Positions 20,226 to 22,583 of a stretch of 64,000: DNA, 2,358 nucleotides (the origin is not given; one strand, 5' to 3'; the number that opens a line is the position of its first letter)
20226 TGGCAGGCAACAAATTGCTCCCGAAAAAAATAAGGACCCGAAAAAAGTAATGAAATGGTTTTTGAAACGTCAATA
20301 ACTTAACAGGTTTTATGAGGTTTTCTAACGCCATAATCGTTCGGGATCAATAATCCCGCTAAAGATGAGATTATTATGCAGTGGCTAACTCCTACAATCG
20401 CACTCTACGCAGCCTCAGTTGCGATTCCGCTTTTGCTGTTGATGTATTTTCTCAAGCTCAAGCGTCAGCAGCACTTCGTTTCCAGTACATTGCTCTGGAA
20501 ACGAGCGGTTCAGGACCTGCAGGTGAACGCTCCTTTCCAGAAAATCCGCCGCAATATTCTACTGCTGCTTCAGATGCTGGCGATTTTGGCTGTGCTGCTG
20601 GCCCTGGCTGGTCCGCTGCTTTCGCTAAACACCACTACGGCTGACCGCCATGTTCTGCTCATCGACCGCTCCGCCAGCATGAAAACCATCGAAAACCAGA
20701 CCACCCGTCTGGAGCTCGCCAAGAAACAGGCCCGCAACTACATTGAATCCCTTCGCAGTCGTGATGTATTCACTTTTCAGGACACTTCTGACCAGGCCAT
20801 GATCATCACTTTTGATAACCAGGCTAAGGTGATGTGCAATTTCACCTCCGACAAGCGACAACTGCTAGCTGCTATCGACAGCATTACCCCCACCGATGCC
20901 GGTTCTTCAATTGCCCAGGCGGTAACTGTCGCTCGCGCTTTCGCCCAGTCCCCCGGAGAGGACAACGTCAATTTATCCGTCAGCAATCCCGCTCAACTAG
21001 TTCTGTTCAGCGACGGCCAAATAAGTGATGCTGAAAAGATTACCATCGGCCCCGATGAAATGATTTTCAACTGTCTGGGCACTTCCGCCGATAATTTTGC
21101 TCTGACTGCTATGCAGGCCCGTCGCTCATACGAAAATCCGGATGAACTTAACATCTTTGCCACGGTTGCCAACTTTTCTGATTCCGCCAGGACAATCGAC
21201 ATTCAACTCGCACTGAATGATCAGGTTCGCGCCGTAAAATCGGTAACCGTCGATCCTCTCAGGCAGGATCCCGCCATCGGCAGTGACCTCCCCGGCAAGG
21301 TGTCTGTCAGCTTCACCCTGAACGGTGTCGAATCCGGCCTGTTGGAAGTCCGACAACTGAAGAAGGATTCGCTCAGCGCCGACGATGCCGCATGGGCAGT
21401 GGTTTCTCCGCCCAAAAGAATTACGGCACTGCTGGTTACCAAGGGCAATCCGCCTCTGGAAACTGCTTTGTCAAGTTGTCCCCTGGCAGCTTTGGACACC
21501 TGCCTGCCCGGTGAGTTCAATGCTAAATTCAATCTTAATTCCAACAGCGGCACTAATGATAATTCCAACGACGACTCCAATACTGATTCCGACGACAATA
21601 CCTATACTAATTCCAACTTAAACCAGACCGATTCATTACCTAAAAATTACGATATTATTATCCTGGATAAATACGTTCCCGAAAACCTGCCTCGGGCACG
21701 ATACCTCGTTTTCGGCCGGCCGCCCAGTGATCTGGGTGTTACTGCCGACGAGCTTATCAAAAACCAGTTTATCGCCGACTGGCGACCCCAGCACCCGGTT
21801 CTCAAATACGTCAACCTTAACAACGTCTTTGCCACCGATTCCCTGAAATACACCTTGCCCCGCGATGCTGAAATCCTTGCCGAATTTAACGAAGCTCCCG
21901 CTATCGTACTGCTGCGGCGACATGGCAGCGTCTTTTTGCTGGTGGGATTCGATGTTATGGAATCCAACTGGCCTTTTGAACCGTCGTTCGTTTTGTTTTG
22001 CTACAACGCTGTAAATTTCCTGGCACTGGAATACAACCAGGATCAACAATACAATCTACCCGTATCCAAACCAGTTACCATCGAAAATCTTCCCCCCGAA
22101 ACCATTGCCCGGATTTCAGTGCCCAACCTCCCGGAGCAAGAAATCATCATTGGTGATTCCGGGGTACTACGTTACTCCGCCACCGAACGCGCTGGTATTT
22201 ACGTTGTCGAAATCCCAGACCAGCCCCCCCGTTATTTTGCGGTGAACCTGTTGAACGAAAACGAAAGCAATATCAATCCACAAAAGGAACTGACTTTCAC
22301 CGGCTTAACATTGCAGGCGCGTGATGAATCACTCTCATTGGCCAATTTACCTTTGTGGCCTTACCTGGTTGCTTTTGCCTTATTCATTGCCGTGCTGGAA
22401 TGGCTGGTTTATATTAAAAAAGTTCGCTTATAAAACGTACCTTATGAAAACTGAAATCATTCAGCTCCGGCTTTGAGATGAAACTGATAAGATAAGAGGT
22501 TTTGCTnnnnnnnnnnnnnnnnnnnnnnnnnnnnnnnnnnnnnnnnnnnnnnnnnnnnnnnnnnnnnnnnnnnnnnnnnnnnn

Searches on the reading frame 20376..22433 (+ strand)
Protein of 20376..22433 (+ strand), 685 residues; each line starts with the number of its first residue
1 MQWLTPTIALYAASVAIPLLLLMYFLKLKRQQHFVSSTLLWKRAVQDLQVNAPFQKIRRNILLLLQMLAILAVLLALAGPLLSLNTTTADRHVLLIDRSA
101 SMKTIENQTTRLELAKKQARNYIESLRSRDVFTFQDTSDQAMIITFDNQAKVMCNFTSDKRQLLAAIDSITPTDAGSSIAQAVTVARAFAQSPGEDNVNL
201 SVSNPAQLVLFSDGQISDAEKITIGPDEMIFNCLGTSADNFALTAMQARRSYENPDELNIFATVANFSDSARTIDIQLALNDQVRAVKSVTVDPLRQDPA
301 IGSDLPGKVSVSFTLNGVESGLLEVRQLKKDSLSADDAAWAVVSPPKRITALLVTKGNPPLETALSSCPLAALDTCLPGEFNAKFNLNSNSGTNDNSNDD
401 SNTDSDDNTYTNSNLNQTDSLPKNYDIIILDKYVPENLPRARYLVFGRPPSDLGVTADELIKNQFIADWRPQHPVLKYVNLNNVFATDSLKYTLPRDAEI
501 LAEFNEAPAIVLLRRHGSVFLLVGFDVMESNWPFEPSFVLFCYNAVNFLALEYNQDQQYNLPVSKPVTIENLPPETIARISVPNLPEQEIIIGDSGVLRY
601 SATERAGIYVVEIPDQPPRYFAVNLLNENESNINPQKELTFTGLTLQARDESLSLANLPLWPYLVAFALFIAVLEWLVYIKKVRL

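Call 5: search_protein_families(library=pfam, proteins=[window:20376-22433:+], max_evalue=0.1)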
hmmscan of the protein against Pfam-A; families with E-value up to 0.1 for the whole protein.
window:20376-22433:+ (685 aa): 2 families
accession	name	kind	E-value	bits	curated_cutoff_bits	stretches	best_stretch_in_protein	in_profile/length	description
PF13519.12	VWA_2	-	1.4e-17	64.7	27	1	93-215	2-107/107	von Willebrand factor type A domain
PF07584.16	BatA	-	9.4e-11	42.4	25.9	1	1-80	1-77/77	Aerotolerance regulator N-terminal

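Call 6: search_protein_families(library=ncbifam, proteins=[window:20376-22433:+], max_evalue=0.1)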
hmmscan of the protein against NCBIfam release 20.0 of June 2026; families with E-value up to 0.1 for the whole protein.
window:20376-22433:+ (685 aa): 4 families
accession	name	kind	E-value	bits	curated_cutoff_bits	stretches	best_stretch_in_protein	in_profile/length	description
NF010238.0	PRK13685.1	subfamily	5.4e-10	38.9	432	1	26-215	36-212/335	hypothetical protein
TIGR03436.1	acidobact_VWFA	subfamily_domain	4.9e-06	26.2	81.25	1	93-180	70-143/324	VWA domain-containing protein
TIGR02226.1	two_anch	domain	0.00023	21.3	23.05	1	2-83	2-79/82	N-terminal double-transmembrane domain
NF047508.1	VWA_BatA_Lepto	exception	0.0016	17.6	380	1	15-184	10-178/315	VWA domain-containing protein BatA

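Call 75: search_protein_families(library=padloc, proteins=[window:20376-22433:+], max_evalue=0.001)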
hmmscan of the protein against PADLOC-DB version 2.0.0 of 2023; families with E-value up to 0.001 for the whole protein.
window:20376-22433:+ (685 aa): 0 families
